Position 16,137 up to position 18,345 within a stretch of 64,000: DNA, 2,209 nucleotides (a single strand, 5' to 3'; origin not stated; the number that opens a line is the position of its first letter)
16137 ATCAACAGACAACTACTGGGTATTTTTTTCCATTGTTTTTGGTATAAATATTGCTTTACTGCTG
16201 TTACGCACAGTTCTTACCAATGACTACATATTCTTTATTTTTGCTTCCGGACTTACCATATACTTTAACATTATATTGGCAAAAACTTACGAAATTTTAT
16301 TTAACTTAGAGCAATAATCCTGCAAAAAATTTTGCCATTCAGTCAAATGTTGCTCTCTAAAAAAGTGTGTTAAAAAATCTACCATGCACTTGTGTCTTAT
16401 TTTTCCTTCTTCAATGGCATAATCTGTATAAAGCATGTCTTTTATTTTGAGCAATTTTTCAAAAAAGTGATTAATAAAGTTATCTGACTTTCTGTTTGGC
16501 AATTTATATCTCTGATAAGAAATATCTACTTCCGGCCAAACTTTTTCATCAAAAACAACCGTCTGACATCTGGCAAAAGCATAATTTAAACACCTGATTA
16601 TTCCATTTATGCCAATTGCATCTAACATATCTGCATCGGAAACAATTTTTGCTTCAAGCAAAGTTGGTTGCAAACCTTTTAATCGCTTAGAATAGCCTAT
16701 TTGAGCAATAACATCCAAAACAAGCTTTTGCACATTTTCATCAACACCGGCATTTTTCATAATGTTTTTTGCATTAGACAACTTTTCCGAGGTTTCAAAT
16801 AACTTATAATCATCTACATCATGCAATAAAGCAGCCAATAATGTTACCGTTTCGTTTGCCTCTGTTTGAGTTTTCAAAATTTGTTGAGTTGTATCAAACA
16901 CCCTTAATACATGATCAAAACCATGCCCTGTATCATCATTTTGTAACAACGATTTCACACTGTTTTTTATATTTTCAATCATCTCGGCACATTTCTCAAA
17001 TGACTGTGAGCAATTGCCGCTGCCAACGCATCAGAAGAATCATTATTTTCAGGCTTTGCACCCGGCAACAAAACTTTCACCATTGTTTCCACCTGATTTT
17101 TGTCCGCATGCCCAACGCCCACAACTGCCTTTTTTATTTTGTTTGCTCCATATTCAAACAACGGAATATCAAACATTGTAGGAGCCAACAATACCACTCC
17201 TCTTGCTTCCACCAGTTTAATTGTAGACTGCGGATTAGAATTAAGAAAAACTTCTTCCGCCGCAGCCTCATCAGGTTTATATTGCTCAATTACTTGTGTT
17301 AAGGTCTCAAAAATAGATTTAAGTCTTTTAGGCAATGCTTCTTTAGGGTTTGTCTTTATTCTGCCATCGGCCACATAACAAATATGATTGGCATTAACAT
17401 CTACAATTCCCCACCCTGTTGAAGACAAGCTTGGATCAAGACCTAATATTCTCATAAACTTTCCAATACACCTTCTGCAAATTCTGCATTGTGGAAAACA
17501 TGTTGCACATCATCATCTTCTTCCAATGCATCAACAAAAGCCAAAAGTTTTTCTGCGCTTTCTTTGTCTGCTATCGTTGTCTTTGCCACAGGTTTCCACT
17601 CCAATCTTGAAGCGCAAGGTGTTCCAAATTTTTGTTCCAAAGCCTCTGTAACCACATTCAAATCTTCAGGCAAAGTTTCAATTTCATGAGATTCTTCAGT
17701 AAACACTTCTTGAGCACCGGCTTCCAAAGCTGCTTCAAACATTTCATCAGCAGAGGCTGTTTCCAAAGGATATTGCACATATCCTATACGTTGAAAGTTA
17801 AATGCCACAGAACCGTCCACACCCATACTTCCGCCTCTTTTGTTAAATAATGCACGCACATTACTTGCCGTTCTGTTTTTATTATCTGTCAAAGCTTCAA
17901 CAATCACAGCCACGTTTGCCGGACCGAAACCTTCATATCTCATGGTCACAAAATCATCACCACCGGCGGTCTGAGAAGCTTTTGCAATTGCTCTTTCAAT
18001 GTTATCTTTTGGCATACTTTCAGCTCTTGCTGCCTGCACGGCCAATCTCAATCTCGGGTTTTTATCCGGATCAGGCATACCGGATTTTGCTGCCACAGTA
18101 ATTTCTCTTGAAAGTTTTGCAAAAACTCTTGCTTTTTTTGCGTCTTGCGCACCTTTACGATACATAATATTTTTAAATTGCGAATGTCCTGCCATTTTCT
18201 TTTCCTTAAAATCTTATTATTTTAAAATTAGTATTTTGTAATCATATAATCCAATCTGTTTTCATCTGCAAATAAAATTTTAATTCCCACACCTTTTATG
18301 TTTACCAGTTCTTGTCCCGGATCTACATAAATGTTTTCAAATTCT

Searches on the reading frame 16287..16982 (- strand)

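Call 25: search_protein_families(library=pfam, proteins=[window:16287-16982:-], max_evalue=0.00001)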
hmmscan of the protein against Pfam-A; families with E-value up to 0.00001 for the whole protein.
window:16287-16982:- (231 aa): 1 family
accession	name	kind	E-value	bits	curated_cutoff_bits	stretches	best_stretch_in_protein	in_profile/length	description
PF01966.28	HD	-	5.5e-08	33.5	22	1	22-122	2-115/116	HD domain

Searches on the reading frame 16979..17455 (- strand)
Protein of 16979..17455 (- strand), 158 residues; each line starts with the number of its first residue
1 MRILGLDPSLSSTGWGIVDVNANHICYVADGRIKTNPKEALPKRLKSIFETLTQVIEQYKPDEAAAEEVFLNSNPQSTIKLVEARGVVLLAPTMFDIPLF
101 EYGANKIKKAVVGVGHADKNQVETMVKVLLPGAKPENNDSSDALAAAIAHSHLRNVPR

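Call 25: search_protein_families(library=pfam, proteins=[window:16979-17455:-], max_evalue=0.00001)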
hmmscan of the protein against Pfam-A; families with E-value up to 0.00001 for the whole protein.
window:16979-17455:- (158 aa): 1 family
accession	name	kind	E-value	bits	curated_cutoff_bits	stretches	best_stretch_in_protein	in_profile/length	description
PF02075.23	RuvC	-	1.5e-42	145.4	22.2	1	3-150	1-148/148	Crossover junction endodeoxyribonuclease RuvC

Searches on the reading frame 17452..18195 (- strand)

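Call 25: search_protein_families(library=pfam, proteins=[window:17452-18195:-], max_evalue=0.00001)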
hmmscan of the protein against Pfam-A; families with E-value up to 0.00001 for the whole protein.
window:17452-18195:- (247 aa): 2 families
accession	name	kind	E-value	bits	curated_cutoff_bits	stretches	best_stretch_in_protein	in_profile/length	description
PF01709.26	Transcrip_reg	-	1.6e-52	177.9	27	1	84-237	3-160/160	TACO1/YebC second and third domain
PF20772.2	TACO1_YebC_N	-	1.3e-30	106.1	36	1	5-75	1-72/73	TACO1/YebC protein N-terminal domain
